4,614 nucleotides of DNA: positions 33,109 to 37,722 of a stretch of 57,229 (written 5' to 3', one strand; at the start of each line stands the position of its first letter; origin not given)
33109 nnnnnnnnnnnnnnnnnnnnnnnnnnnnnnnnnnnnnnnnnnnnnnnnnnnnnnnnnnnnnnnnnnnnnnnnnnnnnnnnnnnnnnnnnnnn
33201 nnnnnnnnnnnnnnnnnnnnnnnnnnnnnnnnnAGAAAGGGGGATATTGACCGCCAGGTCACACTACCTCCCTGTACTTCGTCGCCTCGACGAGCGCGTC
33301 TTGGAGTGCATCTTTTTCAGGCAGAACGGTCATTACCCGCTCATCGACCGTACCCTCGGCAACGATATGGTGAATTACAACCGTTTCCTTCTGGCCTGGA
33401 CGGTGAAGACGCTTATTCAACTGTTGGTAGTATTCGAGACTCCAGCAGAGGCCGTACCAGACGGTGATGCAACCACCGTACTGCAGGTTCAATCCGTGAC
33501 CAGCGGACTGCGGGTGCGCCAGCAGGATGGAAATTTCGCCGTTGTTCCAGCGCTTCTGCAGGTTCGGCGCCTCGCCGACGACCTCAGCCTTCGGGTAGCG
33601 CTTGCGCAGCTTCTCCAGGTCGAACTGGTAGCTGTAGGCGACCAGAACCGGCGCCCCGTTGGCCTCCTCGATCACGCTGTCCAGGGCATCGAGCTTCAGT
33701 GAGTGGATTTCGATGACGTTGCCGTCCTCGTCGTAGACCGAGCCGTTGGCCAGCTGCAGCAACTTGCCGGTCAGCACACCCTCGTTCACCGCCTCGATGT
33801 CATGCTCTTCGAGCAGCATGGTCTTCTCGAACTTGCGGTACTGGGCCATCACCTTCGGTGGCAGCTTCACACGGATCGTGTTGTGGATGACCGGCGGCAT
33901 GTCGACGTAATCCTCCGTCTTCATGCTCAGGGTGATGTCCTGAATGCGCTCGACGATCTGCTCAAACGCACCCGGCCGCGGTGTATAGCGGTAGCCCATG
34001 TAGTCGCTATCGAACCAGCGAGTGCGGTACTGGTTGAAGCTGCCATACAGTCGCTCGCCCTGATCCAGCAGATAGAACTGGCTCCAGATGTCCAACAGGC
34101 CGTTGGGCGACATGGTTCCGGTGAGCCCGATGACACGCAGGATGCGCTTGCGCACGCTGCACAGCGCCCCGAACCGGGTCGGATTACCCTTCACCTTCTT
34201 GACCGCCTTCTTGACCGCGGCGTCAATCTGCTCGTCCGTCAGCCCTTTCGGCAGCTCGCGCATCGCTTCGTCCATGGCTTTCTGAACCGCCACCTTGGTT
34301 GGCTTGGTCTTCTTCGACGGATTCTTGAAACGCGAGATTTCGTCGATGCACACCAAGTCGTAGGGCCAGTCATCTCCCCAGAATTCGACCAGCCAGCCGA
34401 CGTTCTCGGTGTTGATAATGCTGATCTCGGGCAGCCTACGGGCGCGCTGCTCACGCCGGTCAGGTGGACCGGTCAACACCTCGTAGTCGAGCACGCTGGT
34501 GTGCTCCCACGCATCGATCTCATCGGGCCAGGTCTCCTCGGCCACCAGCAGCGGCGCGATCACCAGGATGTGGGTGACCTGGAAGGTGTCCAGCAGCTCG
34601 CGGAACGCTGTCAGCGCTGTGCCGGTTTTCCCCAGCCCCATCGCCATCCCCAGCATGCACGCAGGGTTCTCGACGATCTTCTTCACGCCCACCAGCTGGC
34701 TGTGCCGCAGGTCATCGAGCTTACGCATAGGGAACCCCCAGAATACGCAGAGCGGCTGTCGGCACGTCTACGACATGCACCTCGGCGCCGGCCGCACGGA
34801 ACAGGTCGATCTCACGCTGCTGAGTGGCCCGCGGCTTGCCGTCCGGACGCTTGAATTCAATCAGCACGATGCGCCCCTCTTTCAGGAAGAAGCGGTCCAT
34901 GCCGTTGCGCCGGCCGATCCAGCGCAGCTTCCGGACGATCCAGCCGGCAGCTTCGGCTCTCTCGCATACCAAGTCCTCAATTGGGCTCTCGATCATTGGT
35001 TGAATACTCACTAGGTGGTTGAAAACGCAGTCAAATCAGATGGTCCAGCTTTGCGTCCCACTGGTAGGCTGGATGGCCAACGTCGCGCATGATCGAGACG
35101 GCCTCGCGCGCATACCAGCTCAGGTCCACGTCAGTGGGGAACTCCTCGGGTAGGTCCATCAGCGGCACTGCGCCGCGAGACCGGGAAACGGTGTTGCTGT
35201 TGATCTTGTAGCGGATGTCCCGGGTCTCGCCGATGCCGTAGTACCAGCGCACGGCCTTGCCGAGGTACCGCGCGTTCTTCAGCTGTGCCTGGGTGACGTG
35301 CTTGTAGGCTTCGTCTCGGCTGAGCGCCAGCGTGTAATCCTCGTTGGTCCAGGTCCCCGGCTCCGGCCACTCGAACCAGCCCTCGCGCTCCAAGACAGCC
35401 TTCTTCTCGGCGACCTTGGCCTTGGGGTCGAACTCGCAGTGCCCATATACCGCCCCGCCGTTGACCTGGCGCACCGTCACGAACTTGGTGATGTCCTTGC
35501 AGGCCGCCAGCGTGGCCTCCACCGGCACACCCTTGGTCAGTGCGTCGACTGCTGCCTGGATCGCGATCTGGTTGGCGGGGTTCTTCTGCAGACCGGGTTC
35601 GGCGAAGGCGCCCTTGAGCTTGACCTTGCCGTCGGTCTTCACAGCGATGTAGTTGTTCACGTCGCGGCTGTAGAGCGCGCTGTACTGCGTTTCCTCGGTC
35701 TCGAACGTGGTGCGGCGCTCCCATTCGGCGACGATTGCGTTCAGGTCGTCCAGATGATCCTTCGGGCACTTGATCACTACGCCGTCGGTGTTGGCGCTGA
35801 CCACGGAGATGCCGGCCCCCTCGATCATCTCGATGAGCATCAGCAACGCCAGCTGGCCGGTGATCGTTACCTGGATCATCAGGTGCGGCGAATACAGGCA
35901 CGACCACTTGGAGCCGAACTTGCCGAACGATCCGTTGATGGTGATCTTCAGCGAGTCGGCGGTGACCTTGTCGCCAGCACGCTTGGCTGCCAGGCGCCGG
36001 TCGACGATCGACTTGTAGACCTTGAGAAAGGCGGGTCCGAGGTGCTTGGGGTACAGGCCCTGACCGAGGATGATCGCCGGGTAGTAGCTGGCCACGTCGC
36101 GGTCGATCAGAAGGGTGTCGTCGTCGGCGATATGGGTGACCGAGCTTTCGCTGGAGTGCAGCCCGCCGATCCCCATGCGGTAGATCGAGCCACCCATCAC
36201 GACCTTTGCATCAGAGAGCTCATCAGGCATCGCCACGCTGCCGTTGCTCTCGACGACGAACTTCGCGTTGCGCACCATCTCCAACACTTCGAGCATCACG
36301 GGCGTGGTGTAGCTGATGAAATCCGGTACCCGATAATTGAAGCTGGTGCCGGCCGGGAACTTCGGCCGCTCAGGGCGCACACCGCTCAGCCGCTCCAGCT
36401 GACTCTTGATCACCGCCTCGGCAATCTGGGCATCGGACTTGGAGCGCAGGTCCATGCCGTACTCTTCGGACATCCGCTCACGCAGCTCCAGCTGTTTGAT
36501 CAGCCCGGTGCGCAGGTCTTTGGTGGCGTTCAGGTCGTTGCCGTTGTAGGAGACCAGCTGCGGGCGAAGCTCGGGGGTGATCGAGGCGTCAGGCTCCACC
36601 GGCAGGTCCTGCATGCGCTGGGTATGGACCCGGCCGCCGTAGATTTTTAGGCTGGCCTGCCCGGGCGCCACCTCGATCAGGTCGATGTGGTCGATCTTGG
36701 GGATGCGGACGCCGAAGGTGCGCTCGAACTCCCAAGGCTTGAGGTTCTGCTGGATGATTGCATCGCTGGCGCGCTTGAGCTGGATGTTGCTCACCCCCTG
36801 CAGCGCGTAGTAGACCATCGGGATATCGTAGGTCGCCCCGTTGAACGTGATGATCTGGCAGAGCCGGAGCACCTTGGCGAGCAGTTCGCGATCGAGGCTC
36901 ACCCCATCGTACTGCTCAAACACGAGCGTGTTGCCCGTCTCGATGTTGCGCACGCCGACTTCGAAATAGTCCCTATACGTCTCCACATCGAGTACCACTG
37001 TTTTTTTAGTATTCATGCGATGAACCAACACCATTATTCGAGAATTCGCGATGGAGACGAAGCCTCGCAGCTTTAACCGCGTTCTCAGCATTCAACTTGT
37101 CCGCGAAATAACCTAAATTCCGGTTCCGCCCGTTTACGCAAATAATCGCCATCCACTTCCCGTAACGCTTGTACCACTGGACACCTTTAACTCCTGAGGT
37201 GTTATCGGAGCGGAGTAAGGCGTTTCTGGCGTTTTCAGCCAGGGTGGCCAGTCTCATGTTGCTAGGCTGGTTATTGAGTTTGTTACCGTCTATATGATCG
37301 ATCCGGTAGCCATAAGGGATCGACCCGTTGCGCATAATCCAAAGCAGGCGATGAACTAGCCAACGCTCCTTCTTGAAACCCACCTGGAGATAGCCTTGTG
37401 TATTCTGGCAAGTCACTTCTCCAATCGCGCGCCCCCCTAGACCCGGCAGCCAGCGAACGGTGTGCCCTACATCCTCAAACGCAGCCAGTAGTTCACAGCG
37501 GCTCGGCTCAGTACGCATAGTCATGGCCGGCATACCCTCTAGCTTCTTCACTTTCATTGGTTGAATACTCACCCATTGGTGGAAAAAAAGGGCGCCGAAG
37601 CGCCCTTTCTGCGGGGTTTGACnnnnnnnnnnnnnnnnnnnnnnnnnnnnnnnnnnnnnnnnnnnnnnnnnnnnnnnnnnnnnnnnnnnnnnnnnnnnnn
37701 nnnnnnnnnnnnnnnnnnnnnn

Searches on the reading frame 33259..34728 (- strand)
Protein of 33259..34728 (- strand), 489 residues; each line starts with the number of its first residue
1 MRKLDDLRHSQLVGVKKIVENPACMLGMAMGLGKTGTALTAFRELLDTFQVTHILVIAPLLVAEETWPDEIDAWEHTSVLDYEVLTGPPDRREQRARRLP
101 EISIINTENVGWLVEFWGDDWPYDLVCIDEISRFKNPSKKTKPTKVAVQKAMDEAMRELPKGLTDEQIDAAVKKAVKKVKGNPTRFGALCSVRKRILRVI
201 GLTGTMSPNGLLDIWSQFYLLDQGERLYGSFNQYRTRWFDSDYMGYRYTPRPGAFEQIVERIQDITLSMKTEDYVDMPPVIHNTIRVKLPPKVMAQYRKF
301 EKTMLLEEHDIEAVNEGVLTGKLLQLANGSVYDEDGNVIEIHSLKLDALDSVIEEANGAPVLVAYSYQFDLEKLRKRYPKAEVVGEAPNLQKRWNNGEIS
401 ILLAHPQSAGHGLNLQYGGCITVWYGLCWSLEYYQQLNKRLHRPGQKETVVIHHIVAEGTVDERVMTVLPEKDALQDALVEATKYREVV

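Call 9: search_protein_families(library=pfam, proteins=[window:33259-34728:-])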
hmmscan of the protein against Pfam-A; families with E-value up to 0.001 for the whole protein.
window:33259-34728:- (489 aa): 2 families
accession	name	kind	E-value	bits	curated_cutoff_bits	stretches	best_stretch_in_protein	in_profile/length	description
PF00176.29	SNF2-rel_dom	-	7.4e-10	38.8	24.9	1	21-142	17-145/290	SNF2-related domain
PF04851.21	ResIII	-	0.0007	20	22.5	0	10-79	7-81/164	Type III restriction enzyme, res subunit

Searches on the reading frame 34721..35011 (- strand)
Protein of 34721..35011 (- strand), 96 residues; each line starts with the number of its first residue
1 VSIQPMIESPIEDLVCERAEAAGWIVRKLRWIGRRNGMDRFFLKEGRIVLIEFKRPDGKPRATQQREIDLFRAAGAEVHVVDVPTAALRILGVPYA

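Call 10: search_protein_families(library=phrogs, proteins=[window:34721-35011:-], max_evalue=0.01)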
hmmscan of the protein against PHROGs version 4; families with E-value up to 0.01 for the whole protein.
window:34721-35011:- (96 aa): 3 families
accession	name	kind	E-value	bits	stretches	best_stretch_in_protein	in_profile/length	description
phrog_93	-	DNA, RNA and nucleotide metabolism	4.1e-20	73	1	4-91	350-438/613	endonuclease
phrog_5702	-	DNA, RNA and nucleotide metabolism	0.00032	21.6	1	44-86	15-58/70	Holliday junction resolvase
phrog_824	-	unknown function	0.0066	17.4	1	45-81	122-161/265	-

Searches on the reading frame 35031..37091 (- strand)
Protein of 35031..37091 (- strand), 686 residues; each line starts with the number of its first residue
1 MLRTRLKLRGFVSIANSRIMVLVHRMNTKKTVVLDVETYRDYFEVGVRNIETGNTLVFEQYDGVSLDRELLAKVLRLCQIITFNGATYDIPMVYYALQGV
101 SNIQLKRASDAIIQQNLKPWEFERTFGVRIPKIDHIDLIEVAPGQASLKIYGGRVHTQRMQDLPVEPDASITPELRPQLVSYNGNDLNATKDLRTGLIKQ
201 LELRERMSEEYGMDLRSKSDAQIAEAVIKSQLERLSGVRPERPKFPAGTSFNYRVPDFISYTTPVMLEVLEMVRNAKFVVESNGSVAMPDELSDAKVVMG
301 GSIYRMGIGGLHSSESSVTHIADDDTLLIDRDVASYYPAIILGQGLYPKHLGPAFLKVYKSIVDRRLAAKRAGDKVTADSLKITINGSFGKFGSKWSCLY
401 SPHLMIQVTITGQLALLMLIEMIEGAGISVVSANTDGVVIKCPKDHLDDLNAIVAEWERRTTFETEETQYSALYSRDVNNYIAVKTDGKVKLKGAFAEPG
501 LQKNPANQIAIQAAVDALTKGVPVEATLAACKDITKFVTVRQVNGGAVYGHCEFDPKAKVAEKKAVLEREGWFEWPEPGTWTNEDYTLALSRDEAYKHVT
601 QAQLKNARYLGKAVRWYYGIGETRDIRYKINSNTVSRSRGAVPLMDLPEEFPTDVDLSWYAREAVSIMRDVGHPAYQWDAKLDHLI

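Call 9: search_protein_families(library=pfam, proteins=[window:35031-37091:-])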
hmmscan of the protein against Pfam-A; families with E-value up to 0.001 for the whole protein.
window:35031-37091:- (686 aa): 0 families

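Call 44: find_related_loci(query=window:35031-37091:-, collection=viral_contigs, flank=10000)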
Query window:35031-37091:- (686 aa) in viral_contigs; peptide patterns used: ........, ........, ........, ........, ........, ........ (x = any residue, [..] = any of these).
16 stretches matched a pattern; 14 encode a relative of the query (tblastn E <= 1e-3); 14 distinct loci.
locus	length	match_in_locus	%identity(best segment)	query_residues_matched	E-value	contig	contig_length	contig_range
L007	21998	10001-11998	96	21-686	0e+0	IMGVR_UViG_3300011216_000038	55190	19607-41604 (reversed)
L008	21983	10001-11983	88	26-686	0e+0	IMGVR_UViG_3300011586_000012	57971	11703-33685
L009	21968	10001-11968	51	26-672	0e+0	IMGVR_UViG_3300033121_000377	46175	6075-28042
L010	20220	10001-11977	50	27-672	0e+0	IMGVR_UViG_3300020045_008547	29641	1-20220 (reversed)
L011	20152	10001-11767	48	29-673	0e+0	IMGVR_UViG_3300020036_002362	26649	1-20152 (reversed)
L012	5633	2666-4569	54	29-672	0e+0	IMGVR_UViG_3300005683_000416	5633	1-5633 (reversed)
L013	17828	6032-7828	45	29-673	6e-173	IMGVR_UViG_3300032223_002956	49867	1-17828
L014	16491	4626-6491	43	31-673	2e-167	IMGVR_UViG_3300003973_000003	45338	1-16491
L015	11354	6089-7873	42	26-672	3e-151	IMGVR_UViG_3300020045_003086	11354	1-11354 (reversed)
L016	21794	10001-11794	47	5-672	1e-149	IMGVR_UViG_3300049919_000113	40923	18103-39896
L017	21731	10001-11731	43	32-660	1e-148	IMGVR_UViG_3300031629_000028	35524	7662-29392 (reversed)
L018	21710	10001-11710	47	11-549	2e-163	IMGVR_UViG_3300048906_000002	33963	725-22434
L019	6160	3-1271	42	222-672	5e-108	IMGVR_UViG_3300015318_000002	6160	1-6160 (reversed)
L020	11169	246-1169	55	367-686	9e-102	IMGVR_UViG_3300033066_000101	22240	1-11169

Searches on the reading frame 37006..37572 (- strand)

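Call 9: search_protein_families(library=pfam, proteins=[window:37006-37572:-])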
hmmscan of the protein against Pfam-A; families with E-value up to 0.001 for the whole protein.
window:37006-37572:- (188 aa): 1 family
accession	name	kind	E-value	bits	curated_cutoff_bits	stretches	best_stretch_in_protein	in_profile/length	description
PF13392.12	HNH_3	-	2.9e-16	59.3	24.8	1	72-116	2-46/46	HNH endonuclease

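Call 10: search_protein_families(library=phrogs, proteins=[window:37006-37572:-], max_evalue=0.01)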
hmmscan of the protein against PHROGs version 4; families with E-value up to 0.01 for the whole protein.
window:37006-37572:- (188 aa): 22 families
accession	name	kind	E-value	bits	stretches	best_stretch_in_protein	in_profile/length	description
phrog_99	-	DNA, RNA and nucleotide metabolism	4.2e-52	179.1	1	14-181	99-267/383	HNH endonuclease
phrog_4578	-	DNA, RNA and nucleotide metabolism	2.5e-35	122.2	1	73-181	14-122/130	HNH endonuclease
phrog_3593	-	DNA, RNA and nucleotide metabolism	2.8e-24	87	1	57-173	79-196/210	HNH endonuclease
phrog_374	-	DNA, RNA and nucleotide metabolism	1.2e-18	68.3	1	68-179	302-412/617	HNH endonuclease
phrog_59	-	DNA, RNA and nucleotide metabolism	4.3e-15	57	1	57-125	172-242/423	HNH endonuclease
phrog_959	-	DNA, RNA and nucleotide metabolism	1.2e-12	48.8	1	55-129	38-117/138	HNH endonuclease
phrog_1891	-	DNA, RNA and nucleotide metabolism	7.5e-12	46.2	1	50-116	142-210/255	HNH endonuclease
phrog_826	-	DNA, RNA and nucleotide metabolism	2.4e-11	44.7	1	56-119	92-159/281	HNH endonuclease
phrog_1492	-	DNA, RNA and nucleotide metabolism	1.8e-09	38.2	1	55-119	92-160/414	HNH endonuclease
phrog_33760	-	DNA, RNA and nucleotide metabolism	2.6e-08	34.8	1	128-181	1-54/58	HNH endonuclease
phrog_13470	-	DNA, RNA and nucleotide metabolism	3e-08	35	1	115-170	84-139/152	HNH endonuclease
phrog_15471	-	DNA, RNA and nucleotide metabolism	1.5e-06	29.1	1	69-124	30-81/183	HNH endonuclease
phrog_953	-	DNA, RNA and nucleotide metabolism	3.8e-06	27.5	1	123-180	310-368/420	HNH endonuclease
phrog_6254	-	DNA, RNA and nucleotide metabolism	6.1e-05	24.4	1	54-151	19-118/154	HNH endonuclease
phrog_36769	-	unknown function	0.00011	22.7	1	67-140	237-309/367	-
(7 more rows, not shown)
